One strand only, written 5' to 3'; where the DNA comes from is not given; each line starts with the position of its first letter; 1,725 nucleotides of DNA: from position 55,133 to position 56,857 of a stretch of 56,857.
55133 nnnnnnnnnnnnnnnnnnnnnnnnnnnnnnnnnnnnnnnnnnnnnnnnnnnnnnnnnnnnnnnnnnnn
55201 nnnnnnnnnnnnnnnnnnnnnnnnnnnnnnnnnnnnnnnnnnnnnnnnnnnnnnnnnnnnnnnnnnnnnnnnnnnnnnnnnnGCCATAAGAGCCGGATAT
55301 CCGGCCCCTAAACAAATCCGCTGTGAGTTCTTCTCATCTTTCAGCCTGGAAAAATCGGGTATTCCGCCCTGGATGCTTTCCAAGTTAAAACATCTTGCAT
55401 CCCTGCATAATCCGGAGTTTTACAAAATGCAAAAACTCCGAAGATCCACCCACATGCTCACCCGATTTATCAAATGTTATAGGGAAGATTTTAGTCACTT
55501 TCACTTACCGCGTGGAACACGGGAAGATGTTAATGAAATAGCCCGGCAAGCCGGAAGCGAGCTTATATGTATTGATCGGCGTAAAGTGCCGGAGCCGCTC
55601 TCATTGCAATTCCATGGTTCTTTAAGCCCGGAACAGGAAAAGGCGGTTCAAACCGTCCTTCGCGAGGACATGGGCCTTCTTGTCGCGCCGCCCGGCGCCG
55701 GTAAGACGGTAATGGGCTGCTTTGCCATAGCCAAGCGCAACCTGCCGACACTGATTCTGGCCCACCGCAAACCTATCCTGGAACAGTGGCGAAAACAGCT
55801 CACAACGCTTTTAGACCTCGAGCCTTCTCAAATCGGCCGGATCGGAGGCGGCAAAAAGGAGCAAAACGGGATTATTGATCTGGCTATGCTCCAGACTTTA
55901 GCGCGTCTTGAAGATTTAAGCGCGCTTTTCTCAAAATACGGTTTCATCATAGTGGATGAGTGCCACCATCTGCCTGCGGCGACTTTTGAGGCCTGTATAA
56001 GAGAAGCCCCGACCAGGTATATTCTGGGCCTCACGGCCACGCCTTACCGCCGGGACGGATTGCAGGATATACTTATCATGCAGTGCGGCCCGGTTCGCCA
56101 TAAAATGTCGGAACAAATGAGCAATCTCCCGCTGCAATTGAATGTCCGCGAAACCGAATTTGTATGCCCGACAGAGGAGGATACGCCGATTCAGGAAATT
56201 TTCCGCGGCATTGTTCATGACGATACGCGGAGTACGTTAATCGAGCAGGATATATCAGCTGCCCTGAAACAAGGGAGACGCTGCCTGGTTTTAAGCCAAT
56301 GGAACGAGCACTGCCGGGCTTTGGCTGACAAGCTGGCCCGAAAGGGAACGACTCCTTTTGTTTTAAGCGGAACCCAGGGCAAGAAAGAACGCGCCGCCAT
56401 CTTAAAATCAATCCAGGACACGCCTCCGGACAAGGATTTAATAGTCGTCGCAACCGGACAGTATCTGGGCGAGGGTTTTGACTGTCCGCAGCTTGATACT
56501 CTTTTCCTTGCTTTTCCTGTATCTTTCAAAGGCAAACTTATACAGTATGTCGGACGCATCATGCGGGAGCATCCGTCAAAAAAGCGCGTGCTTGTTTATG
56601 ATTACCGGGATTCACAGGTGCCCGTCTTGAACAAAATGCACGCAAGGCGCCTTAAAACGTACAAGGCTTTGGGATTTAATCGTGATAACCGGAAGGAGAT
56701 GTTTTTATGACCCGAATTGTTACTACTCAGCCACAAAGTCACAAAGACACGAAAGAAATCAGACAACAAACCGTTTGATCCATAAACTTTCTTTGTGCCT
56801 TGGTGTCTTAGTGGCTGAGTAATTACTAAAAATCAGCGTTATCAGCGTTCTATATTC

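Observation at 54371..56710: Primase-polymerase-like domain fused to an SF2 helicase (conflict-system type) at the edge of the island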

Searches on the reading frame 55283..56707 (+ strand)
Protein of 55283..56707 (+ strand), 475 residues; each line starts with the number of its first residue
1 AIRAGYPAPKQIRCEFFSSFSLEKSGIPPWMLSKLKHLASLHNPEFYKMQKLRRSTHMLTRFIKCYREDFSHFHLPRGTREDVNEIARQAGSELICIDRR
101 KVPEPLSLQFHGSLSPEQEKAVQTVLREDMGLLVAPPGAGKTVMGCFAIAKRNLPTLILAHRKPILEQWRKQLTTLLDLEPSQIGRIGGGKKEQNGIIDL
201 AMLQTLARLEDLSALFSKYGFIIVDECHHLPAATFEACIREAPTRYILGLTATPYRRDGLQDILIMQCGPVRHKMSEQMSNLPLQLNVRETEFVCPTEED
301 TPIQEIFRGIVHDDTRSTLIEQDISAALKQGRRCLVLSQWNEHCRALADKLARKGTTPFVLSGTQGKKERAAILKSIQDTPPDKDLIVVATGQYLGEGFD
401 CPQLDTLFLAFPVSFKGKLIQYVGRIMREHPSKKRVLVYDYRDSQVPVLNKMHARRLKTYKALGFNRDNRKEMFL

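Call 96: search_protein_families(library=phrogs, proteins=[window:55283-56707:+], max_evalue=0.001)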
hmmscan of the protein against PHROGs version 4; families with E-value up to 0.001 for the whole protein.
window:55283-56707:+ (475 aa): 6 families
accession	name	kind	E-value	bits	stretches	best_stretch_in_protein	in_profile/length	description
phrog_16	-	DNA, RNA and nucleotide metabolism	5.5e-59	201.3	1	105-446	264-603/986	DNA helicase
phrog_9690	-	DNA, RNA and nucleotide metabolism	1.2e-20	74.7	1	211-465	33-297/306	DNA helicase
phrog_62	-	DNA, RNA and nucleotide metabolism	1.2e-14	53.8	1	59-259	674-854/1881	DNA helicase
phrog_16259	-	DNA, RNA and nucleotide metabolism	1.1e-08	35.7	1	108-234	112-240/330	DNA helicase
phrog_17901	-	DNA, RNA and nucleotide metabolism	4.6e-05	24.8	1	384-454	10-80/109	DNA helicase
phrog_3830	-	unknown function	6.8e-05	22.2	0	378-445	633-697/1032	-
